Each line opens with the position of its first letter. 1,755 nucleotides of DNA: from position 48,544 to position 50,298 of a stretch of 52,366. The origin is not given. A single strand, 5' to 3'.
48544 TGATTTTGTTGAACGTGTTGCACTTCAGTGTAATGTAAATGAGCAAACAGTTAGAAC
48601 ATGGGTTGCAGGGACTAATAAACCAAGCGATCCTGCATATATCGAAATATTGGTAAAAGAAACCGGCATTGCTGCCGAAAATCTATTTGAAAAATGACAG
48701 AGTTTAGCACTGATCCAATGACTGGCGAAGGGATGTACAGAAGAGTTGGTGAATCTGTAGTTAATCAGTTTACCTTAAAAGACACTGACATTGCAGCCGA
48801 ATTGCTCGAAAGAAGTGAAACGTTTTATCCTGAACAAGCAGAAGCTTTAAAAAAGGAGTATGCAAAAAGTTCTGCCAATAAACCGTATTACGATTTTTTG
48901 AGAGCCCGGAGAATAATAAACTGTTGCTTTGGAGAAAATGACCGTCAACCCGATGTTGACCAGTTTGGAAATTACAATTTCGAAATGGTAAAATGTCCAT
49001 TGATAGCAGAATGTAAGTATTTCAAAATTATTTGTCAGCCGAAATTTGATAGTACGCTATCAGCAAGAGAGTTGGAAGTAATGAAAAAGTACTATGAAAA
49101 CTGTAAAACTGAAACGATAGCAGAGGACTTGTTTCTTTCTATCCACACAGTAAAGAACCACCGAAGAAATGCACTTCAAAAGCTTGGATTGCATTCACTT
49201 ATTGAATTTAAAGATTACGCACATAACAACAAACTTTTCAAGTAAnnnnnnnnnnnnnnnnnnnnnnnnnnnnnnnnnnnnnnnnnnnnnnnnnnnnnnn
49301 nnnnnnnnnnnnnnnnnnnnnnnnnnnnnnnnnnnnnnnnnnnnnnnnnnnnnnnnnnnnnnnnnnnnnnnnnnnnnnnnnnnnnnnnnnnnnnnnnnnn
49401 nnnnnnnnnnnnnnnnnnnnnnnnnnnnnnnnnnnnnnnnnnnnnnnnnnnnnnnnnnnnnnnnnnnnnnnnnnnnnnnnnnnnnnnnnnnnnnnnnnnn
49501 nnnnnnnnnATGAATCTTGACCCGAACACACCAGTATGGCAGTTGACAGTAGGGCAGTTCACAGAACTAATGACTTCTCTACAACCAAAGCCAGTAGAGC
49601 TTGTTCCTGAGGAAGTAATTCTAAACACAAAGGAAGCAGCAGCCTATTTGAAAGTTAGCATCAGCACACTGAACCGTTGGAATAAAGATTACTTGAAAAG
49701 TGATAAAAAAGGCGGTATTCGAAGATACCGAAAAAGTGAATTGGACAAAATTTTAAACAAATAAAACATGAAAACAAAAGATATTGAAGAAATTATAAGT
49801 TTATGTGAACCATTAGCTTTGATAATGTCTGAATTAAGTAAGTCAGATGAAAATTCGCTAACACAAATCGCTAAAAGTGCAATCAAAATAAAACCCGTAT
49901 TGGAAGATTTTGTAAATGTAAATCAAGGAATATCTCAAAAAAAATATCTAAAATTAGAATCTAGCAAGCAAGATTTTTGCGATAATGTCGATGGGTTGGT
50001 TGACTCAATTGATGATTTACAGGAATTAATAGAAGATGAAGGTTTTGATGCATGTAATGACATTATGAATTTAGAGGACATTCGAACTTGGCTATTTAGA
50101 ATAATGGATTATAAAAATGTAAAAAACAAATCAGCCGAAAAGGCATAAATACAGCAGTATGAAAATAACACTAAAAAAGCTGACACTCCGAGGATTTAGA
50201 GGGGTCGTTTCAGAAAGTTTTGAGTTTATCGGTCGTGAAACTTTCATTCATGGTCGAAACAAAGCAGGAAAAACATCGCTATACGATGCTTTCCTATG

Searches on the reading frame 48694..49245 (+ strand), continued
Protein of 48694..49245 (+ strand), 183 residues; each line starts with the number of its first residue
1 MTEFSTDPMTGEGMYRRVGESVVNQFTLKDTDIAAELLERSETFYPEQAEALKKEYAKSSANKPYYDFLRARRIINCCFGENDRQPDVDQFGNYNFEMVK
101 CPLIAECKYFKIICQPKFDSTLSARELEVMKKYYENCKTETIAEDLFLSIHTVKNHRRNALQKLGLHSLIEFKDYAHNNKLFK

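Call 77: find_encoding_contigs(protein=P0049, flank=10000, max_places=1)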
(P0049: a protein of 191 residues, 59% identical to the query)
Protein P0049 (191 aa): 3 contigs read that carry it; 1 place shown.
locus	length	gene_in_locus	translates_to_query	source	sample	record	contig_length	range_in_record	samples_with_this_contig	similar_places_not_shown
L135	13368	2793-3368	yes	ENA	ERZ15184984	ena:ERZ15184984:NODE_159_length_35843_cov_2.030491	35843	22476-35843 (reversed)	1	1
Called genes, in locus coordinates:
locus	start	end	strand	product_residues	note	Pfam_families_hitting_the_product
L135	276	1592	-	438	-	PF00589:Phage_integrase (faint)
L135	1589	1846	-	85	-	-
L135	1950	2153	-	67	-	-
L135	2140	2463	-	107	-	PF01381:HTH_3 (weak), PF13560:HTH_31 (weak)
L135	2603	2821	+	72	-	-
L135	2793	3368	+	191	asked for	PF00196:GerE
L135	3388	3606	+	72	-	-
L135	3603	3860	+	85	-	PF12964:DUF3853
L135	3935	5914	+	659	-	PF02463:SMC_N (weak), PF13476:AAA_23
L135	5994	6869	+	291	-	PF03837:RecT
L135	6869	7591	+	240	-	PF23023:Anti-Pycsar_Apyc1 (weak), PF00753:Lactamase_B, PF12706:Lactamase_B_2 (weak)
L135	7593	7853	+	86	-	-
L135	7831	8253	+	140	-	-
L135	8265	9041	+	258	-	-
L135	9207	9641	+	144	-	PF07105:DUF1367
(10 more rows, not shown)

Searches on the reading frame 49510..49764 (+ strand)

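Call 11: search_protein_families(library=pfam, max_evalue=0.01, proteins=[window:49510-49764:+])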
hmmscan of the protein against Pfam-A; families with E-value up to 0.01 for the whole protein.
window:49510-49764:+ (84 aa): 4 families
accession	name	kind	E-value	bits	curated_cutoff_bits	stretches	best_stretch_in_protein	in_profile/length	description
PF12728.13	HTH_17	-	5e-07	30.3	27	1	38-83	2-48/51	Helix-turn-helix domain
PF00376.29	MerR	-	0.0035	17.6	28.2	1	40-73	2-38/38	MerR family regulatory protein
PF13411.12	MerR_1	-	0.0044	17.5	21.6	1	40-81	3-46/69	MerR HTH family regulatory protein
PF13384.12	HTH_23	-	0.0071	16.6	24.6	0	38-63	18-43/50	Homeodomain-like domain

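Call 50: search_protein_families(library=phrogs, max_evalue=0.01, proteins=[window:49510-49764:+])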
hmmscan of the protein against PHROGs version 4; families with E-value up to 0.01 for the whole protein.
window:49510-49764:+ (84 aa): 9 families
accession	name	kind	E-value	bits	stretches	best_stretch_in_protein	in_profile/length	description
phrog_15534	-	DNA, RNA and nucleotide metabolism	1.2e-08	36.4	1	30-80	36-86/93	HTH DNA binding protein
phrog_66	-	integration and excision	2.5e-06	28.4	1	28-83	84-141/412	excisionase and transcriptional regulator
phrog_668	-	DNA, RNA and nucleotide metabolism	4.3e-05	24.3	1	36-83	62-111/181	HTH DNA binding protein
phrog_19174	-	unknown function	0.00019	22.6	1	34-82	40-90/100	-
phrog_17474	-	unknown function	0.0034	18.3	1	51-81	34-64/71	-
phrog_57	-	head and packaging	0.0039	18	1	33-81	8-58/199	terminase small subunit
phrog_1553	-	integration and excision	0.0043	17.6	0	36-59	3-26/65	excisionase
phrog_2907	-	integration and excision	0.0062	17.9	1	34-75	3-45/117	excisionase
phrog_6620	-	integration and excision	0.0086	16.7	1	38-83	2-50/201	transposase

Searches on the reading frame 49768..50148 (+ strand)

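Call 11: search_protein_families(library=pfam, max_evalue=0.01, proteins=[window:49768-50148:+])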
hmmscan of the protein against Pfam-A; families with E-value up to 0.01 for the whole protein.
window:49768-50148:+ (126 aa): 1 family
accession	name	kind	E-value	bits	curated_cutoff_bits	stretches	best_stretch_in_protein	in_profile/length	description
PF03915.18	AIP3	-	0.00031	20.4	31.6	1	7-90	134-215/406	Actin interacting protein 3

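Call 50: search_protein_families(library=phrogs, max_evalue=0.01, proteins=[window:49768-50148:+])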
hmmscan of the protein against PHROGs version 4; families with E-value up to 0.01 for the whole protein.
window:49768-50148:+ (126 aa): 1 family
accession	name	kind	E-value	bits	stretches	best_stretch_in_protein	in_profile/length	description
phrog_24680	-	unknown function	0.0057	16.7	1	43-116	154-225/312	-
